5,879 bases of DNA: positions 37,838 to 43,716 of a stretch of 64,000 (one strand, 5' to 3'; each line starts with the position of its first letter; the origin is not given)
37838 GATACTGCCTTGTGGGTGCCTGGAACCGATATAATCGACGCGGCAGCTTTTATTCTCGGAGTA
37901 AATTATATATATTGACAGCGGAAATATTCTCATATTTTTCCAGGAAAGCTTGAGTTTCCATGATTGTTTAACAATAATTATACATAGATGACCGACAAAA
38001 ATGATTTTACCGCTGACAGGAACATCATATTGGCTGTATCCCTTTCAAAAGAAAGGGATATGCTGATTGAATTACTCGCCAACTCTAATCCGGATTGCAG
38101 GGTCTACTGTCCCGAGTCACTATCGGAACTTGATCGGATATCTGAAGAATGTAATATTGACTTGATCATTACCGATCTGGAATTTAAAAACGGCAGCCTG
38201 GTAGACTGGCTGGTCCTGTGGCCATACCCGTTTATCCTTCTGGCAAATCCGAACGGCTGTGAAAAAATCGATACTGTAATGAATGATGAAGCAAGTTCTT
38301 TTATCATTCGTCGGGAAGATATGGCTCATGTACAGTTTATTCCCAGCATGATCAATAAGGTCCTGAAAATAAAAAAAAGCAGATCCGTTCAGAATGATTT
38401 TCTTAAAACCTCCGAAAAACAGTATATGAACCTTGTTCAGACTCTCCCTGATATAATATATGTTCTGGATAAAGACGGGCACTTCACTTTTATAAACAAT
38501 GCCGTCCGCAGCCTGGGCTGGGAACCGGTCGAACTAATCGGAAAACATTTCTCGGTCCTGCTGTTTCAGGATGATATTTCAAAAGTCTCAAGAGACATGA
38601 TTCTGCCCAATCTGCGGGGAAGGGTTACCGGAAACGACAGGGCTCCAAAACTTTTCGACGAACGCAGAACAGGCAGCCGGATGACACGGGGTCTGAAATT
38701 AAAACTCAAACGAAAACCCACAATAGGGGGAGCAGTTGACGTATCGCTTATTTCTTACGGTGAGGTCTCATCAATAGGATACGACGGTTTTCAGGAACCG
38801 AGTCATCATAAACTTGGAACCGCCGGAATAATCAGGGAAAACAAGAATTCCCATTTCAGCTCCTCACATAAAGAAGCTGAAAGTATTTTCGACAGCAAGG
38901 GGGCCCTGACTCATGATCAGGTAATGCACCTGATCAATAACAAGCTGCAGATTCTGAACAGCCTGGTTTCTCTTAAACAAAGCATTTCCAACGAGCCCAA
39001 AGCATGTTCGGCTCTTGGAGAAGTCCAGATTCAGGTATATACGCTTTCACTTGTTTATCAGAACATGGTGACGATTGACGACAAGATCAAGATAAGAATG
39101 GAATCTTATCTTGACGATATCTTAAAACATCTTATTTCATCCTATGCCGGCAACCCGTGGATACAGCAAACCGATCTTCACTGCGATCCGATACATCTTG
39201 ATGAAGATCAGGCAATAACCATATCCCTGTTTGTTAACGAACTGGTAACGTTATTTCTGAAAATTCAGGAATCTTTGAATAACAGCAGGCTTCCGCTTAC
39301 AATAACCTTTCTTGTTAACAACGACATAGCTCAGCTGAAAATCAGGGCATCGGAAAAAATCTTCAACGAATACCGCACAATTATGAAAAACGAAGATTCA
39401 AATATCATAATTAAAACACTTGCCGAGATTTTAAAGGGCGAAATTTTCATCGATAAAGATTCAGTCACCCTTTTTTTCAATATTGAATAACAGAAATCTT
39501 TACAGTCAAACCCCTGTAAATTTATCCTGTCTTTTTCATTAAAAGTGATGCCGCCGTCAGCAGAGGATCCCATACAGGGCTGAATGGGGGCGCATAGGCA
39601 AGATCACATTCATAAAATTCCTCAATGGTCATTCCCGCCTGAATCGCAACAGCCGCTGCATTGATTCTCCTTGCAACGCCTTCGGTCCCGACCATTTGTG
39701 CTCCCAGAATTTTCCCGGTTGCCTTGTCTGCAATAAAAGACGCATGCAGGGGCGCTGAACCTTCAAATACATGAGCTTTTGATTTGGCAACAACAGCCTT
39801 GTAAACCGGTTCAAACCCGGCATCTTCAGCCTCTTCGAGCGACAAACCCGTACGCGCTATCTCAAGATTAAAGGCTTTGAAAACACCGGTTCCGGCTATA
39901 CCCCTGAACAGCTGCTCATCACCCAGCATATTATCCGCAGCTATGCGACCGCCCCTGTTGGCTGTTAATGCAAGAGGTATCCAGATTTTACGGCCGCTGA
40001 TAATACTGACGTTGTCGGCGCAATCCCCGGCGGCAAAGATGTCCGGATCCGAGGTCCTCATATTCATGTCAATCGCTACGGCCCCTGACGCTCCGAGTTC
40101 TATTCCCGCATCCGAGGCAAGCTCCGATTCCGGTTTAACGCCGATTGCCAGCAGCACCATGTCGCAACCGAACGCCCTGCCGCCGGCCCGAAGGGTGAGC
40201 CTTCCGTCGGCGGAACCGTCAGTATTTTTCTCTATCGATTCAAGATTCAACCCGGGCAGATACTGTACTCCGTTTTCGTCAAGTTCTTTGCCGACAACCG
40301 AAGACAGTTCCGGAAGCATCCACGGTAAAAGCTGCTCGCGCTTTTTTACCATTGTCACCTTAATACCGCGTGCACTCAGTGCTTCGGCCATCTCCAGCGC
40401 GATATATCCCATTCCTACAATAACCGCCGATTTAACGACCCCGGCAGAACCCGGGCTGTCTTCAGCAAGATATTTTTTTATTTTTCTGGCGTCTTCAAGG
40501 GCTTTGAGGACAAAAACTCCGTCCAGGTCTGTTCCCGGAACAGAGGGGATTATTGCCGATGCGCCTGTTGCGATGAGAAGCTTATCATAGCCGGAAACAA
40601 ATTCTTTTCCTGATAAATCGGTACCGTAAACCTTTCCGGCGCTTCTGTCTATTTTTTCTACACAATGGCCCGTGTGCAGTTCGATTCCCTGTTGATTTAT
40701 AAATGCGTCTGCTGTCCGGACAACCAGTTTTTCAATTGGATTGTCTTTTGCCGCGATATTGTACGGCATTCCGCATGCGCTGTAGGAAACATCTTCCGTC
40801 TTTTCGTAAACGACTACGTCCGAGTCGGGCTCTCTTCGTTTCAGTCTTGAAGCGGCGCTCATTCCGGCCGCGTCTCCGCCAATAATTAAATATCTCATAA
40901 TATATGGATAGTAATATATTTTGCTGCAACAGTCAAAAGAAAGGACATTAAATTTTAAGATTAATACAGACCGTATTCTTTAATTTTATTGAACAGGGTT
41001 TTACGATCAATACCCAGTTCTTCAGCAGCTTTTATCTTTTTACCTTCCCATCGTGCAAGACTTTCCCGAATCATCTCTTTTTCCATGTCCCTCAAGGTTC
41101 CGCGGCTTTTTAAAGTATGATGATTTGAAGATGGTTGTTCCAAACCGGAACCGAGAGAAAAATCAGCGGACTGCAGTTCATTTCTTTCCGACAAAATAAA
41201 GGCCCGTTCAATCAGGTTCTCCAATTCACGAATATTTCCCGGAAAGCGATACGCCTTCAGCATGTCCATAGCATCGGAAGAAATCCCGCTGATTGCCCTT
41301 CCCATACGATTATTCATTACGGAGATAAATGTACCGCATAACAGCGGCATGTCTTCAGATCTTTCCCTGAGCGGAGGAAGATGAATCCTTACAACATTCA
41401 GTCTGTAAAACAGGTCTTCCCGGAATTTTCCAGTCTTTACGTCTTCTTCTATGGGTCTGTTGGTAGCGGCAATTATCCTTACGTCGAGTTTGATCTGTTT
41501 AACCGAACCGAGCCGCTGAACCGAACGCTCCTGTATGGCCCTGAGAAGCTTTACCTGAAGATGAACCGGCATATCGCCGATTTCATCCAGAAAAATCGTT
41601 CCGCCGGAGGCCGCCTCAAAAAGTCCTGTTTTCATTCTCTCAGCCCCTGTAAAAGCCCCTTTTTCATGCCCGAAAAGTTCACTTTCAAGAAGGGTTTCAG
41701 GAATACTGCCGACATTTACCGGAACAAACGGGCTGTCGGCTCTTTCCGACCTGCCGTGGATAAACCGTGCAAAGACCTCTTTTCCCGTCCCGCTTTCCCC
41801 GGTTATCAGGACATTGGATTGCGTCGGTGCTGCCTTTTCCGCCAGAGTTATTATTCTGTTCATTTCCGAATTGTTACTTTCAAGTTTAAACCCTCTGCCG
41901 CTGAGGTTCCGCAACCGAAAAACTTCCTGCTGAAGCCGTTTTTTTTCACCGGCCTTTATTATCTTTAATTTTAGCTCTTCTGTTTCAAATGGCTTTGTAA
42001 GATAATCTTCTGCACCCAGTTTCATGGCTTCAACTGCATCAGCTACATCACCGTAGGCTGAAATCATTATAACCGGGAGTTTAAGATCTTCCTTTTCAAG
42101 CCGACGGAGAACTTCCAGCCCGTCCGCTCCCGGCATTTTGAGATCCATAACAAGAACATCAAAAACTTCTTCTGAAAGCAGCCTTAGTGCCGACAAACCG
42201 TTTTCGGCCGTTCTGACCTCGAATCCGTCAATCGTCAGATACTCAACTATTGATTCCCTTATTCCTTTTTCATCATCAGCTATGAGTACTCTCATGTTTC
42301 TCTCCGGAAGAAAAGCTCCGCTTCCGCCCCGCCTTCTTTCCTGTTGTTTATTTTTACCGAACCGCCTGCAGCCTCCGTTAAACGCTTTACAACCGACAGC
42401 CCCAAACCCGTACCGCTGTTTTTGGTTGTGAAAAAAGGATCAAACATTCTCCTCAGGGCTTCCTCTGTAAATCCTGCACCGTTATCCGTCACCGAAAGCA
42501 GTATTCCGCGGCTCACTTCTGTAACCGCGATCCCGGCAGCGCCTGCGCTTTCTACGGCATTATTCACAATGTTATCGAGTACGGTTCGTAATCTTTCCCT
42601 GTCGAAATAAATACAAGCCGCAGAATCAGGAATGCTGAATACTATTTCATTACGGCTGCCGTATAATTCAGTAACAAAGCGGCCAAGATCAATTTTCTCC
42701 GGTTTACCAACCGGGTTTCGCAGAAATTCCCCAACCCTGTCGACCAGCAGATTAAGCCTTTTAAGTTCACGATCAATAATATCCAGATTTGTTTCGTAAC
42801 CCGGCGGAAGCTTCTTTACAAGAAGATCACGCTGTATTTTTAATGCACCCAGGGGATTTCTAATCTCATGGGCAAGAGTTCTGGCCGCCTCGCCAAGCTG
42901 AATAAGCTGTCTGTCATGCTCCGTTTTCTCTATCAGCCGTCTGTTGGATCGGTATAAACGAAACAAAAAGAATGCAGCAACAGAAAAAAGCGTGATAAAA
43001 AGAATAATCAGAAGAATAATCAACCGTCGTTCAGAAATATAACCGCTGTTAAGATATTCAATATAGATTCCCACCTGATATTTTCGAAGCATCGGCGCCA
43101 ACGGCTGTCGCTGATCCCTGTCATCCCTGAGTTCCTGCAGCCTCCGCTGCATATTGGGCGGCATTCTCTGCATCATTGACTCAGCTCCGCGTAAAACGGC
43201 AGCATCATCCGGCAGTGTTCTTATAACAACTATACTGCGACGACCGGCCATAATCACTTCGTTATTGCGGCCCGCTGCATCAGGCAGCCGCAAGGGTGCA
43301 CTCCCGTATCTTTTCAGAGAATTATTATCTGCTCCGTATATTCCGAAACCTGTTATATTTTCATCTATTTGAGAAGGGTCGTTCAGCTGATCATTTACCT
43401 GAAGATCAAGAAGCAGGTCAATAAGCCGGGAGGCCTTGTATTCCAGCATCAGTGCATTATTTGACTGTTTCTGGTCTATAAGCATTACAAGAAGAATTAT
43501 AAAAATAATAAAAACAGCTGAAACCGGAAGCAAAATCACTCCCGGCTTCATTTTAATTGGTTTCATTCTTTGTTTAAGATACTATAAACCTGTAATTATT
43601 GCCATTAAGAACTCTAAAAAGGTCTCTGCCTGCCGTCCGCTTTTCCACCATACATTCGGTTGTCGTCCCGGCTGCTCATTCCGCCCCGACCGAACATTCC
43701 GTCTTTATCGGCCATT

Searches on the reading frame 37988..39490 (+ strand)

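Call 53: search_protein_families(library=pfam, proteins=[window:37988-39490:+], max_evalue=0.00001)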
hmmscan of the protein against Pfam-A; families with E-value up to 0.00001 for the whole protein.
window:37988-39490:+ (500 aa): 3 families
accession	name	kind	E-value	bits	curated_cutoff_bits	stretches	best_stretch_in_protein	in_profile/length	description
PF07568.18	HisKA_2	-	1.4e-09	38.4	22.3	1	313-386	3-76/76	Histidine kinase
PF00989.32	PAS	-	2.8e-07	31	22.6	1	145-200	2-58/113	PAS fold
PF08448.16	PAS_4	-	5.9e-06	26.9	23.1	0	152-199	3-51/110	PAS fold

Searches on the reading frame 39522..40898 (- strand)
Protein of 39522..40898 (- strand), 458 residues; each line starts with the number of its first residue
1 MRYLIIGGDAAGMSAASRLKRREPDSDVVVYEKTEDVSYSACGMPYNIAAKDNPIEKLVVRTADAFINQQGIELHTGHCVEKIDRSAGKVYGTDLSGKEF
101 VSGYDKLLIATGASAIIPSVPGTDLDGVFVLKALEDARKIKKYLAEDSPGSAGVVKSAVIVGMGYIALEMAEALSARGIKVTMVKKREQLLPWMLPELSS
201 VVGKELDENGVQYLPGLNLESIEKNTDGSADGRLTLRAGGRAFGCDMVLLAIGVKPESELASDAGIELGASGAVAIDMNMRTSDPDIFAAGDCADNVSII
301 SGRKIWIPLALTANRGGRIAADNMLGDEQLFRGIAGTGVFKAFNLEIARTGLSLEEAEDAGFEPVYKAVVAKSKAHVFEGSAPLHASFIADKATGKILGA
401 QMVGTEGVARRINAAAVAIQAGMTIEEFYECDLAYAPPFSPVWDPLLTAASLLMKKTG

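Call 28: search_protein_families(library=pfam, proteins=[window:39522-40898:-], max_evalue=0.001)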
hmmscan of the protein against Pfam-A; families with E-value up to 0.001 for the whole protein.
window:39522-40898:- (458 aa): 8 families
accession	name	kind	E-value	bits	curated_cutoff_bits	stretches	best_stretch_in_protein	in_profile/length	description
PF07992.20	Pyr_redox_2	-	5.3e-59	200.5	26.1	1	2-300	2-278/291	Pyridine nucleotide-disulphide oxidoreductase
PF00070.33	Pyr_redox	-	2.9e-23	82.6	22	1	158-229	2-73/82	Pyridine nucleotide-disulphide oxidoreductase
PF02852.28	Pyr_redox_dim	-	1e-17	64.8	25.3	1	343-442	7-105/110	Pyridine nucleotide-disulphide oxidoreductase, dimerisation domain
PF03486.20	HI0933_like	-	1.6e-08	34.7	50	0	59-120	111-170/244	HI0933-like protein Rossmann domain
PF01266.30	DAO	-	2.8e-08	34.1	27.9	0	57-115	150-206/353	FAD dependent oxidoreductase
PF13450.12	NAD_binding_8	-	3.1e-08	34.2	21.9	1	5-38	1-32/68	NAD(P)-binding Rossmann-like domain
PF13738.12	Pyr_redox_3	-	2.1e-07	30.9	30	0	2-114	166-268/305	Pyridine nucleotide-disulphide oxidoreductase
PF02254.24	TrkA_N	-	0.00034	21.4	23.8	0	159-194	2-37/116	TrkA-N domain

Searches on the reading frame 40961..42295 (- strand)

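Call 28: search_protein_families(library=pfam, proteins=[window:40961-42295:-], max_evalue=0.001)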
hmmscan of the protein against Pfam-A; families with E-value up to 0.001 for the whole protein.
window:40961-42295:- (444 aa): 7 families
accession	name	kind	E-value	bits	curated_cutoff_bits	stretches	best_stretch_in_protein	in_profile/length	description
PF00158.32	Sigma54_activat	-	1e-71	240.5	20.2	1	140-305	3-168/168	Sigma-54 interaction domain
PF00072.30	Response_reg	-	8.2e-34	116.6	30.2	1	3-112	1-110/111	Response regulator receiver domain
PF25601.1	AAA_lid_14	-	7.3e-23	80.6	27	1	310-382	1-73/87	AAA+ ATPase lid domain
PF14532.12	Sigma54_activ_2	-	1.3e-21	77.7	25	1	143-309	5-138/138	Sigma-54 interaction domain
PF02954.25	HTH_8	-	4e-11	42.9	22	1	400-441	1-42/42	Bacterial regulatory protein, Fis family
PF07728.20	AAA_5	-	2.5e-07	31.2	22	1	161-282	1-125/139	AAA domain (dynein-related subfamily)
PF00004.35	AAA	-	0.00067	20.5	21.2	0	162-281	1-111/131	ATPase family associated with various cellular activities (AAA)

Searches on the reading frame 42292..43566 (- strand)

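Call 28: search_protein_families(library=pfam, proteins=[window:42292-43566:-], max_evalue=0.001)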
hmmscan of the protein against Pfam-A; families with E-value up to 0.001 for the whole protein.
window:42292-43566:- (424 aa): 2 families
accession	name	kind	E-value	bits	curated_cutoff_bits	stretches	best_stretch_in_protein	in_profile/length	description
PF02518.31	HATPase_c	-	2.1e-22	80.1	26.4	1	322-422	2-109/111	Histidine kinase-, DNA gyrase B-, and HSP90-like ATPase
PF00512.31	HisKA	-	8.3e-10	39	26.9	1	224-278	2-57/66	His Kinase A (phospho-acceptor) domain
